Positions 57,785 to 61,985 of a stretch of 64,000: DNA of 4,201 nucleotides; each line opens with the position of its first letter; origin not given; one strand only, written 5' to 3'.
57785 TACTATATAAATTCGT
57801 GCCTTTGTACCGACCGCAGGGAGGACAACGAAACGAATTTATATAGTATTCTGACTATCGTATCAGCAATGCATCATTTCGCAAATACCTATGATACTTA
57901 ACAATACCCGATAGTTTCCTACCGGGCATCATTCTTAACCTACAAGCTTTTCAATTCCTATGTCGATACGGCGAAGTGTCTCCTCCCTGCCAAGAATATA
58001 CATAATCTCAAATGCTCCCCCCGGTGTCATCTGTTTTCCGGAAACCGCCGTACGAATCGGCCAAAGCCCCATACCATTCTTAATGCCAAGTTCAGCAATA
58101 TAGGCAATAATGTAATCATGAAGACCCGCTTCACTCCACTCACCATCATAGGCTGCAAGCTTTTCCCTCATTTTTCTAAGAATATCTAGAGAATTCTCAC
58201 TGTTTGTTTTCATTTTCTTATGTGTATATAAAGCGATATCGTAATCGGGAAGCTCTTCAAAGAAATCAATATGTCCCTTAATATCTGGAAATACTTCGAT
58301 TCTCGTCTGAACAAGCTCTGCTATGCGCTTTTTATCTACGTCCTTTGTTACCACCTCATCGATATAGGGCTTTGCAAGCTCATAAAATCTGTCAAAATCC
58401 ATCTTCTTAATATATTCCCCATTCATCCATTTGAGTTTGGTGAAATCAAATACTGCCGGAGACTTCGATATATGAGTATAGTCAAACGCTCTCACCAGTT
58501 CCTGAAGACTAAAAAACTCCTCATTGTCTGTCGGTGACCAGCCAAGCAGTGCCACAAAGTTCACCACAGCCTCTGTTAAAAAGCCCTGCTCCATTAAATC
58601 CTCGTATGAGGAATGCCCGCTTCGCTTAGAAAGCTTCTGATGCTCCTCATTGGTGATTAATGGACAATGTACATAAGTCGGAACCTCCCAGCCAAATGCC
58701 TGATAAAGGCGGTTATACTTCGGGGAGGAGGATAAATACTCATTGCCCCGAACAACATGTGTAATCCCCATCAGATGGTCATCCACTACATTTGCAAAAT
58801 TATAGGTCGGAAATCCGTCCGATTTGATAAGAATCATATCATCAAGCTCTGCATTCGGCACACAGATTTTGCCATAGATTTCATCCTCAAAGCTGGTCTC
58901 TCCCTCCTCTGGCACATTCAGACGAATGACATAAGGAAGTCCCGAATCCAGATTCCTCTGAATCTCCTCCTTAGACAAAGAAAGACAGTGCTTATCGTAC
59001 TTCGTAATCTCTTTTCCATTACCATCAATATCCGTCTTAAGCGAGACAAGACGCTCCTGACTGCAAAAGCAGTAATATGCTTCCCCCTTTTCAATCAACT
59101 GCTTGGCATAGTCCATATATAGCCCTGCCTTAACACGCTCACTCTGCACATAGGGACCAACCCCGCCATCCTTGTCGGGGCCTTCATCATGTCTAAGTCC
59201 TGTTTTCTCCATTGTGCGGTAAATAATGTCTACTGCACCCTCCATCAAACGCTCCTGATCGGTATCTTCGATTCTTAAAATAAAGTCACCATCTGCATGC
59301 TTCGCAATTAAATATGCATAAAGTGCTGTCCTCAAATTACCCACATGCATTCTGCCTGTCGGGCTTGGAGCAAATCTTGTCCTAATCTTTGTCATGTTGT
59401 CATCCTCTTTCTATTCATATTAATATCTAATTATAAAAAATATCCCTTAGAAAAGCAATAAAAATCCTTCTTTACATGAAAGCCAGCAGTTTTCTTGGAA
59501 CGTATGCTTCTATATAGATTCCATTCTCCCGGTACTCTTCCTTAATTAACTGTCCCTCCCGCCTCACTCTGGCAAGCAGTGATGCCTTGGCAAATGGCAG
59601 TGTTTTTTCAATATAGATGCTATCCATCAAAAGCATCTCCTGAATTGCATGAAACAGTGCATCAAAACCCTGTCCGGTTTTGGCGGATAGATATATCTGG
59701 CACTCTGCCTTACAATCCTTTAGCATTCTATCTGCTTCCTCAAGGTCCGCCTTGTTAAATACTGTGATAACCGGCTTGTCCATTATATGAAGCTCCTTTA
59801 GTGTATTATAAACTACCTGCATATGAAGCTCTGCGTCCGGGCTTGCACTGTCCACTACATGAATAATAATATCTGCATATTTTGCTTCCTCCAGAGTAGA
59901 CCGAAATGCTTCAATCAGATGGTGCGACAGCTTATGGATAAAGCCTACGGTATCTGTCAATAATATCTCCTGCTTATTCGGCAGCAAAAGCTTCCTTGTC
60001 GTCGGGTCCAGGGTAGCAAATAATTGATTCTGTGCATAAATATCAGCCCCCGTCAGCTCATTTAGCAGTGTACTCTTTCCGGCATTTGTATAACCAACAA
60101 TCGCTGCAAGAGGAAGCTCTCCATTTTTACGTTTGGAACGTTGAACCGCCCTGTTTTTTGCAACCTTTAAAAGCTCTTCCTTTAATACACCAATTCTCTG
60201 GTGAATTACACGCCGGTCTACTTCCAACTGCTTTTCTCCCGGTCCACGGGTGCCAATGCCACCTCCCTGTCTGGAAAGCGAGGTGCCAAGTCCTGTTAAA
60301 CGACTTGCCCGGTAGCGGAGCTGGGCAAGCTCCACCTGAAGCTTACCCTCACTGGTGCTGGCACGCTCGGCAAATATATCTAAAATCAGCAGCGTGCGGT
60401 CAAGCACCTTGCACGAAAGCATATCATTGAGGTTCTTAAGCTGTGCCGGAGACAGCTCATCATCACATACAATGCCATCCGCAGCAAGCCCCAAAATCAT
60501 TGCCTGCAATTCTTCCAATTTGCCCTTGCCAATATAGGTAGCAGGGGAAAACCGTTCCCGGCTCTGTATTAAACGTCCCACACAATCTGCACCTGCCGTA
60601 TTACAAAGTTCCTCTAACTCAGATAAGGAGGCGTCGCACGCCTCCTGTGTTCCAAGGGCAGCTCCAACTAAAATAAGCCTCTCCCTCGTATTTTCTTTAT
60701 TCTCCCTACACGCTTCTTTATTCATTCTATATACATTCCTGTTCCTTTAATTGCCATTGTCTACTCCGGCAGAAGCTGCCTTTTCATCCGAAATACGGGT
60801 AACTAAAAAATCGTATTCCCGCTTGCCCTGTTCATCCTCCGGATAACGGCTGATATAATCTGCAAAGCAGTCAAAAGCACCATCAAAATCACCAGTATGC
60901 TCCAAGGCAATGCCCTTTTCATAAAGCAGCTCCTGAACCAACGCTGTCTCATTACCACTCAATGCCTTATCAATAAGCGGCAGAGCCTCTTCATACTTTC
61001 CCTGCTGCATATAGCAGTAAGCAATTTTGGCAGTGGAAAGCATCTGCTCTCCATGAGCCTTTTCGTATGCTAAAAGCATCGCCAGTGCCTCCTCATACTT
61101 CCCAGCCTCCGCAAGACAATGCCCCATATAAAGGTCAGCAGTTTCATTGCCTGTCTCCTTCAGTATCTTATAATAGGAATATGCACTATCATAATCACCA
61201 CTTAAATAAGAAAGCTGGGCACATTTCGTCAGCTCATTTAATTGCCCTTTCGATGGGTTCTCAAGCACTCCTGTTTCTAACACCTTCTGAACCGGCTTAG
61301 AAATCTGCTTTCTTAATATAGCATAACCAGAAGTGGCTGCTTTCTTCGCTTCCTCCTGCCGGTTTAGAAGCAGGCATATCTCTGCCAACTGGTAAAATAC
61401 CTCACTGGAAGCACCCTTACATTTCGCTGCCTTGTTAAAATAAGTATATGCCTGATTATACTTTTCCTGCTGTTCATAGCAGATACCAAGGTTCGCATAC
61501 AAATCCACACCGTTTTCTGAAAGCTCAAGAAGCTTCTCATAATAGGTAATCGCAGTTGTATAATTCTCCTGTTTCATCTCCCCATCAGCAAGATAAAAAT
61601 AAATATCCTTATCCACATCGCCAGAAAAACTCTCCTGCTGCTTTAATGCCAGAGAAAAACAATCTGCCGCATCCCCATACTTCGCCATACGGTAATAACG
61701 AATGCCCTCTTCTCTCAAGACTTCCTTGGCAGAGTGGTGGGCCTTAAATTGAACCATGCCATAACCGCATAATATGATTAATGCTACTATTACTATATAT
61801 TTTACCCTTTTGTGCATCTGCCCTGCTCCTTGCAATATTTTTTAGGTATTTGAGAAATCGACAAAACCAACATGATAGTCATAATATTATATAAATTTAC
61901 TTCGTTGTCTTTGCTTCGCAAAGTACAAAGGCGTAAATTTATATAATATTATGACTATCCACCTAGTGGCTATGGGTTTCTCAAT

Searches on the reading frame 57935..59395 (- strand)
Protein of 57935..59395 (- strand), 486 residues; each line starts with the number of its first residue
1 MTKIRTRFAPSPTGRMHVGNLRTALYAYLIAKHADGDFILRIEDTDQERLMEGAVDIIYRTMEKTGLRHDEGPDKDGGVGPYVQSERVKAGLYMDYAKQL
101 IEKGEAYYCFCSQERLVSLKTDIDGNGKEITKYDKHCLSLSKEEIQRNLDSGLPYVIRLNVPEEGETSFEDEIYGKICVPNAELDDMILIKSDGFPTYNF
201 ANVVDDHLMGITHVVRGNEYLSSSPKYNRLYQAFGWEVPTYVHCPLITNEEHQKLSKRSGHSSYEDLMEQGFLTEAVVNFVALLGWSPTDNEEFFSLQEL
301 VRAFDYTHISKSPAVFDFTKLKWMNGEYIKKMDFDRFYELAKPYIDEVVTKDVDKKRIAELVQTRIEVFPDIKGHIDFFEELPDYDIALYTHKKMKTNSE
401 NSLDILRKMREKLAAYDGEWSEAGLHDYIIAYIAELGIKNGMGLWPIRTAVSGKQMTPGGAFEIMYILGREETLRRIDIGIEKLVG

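Call 15: search_protein_families(library=pfam, proteins=[window:57935-59395:-], max_evalue=0.001)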
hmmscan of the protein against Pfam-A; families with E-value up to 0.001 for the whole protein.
window:57935-59395:- (486 aa): 2 families
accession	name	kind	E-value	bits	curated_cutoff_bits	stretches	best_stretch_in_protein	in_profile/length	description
PF00749.27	tRNA-synt_1c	-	5.4e-101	338.1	23.4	1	3-323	1-314/314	tRNA synthetases class I (E and Q), catalytic domain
PF19269.4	Anticodon_2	-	5.1e-44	150.5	23.6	1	336-481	1-141/141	Anticodon binding domain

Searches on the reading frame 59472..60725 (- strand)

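Call 15: search_protein_families(library=pfam, proteins=[window:59472-60725:-], max_evalue=0.001)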
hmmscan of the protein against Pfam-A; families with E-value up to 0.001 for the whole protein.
window:59472-60725:- (417 aa): 9 families
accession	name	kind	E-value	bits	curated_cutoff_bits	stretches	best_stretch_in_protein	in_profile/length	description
PF13167.11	GTP-bdg_N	-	3.8e-33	114.3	25.4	1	32-119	2-89/89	GTP-binding GTPase N-terminal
PF16360.10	GTP-bdg_M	-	7.7e-31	106.9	29.5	1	121-199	1-79/79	GTP-binding GTPase Middle Region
PF01926.29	MMR_HSR1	-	7.1e-23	81.3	21.9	1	208-325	3-113/113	50S ribosome-binding GTPase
PF02421.24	FeoB_N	-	6.6e-10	39.2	27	1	208-338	4-127/156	Ferrous iron transport protein B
PF00350.29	Dynamin_N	-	1.1e-06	29.3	27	1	208-336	2-127/168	Dynamin family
PF03193.22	RsgA_GTPase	-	6.9e-06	26.4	30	0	205-262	107-168/174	RsgA GTPase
PF00009.33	GTP_EFTU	-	0.0005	20.1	26.5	0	280-356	89-177/188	Elongation factor Tu GTP binding domain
PF00025.27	Arf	-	0.00057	19.8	22.3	0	209-332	19-131/174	ADP-ribosylation factor family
PF03029.23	ATP_bind_1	-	0.00075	19.8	27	0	226-365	66-207/240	Conserved hypothetical ATP binding protein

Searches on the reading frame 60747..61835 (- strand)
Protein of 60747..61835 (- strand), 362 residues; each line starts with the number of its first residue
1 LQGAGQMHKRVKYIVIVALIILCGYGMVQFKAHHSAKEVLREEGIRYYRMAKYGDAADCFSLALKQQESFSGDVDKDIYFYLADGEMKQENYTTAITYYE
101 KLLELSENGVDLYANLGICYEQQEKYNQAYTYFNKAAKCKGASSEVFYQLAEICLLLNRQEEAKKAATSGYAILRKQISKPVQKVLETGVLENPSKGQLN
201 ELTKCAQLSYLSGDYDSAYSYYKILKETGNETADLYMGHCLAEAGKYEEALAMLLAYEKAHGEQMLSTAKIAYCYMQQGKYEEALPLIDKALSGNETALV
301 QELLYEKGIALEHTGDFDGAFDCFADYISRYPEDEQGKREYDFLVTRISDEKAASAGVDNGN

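Call 15: search_protein_families(library=pfam, proteins=[window:60747-61835:-], max_evalue=0.001)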
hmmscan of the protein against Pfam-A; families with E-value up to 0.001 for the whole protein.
window:60747-61835:- (362 aa): 20 families
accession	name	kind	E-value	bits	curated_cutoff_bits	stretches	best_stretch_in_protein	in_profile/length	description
PF07719.23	TPR_2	-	3.8e-26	89.4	27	2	78-108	3-33/34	Tetratricopeptide repeat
PF13432.12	TPR_16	-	2.8e-21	76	32.7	4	275-334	7-64/65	Tetratricopeptide repeat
PF00515.34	TPR_1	-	5.2e-20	70.8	27.8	2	111-137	2-28/34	Tetratricopeptide repeat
PF13424.12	TPR_12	-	1e-17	64.5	30.1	2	81-137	8-72/77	Tetratricopeptide repeat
PF14559.12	TPR_19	-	1.1e-17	64.5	25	2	87-138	2-53/68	Tetratricopeptide repeat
PF13428.12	TPR_14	-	4.2e-17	61.4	23.5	0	302-337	2-37/44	Tetratricopeptide repeat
PF12895.13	ANAPC3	-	4e-16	59.5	27.2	2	89-165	2-77/82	Anaphase-promoting complex, cyclosome, subunit 3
PF13181.12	TPR_8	-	9.2e-12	44.6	25.7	0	111-137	2-28/34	Tetratricopeptide repeat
PF13174.12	TPR_6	-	1e-11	45.1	26.3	0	304-333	3-32/33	Tetratricopeptide repeat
PF13371.12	TPR_9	-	1.1e-11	45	35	1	274-336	4-64/73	Tetratricopeptide repeat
PF13176.12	TPR_7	-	7.8e-11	41.6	27.9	0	271-293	5-27/36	Tetratricopeptide repeat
PF13431.12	TPR_17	-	3.8e-10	39.7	24.4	0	98-129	1-32/34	Tetratricopeptide repeat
PF25063.1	ARM_TT21_C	-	8.4e-07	29.5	35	1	79-162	98-182/209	Tetratricopeptide repeat protein 21 C-terminal ARM domain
PF12569.14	NatA_aux_su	-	1.2e-06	28.3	33.3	0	271-322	198-247/515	N-terminal acetyltransferase A, auxiliary subunit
PF13414.12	TPR_11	-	2e-05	24.6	26.8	1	87-123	5-41/42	TPR repeat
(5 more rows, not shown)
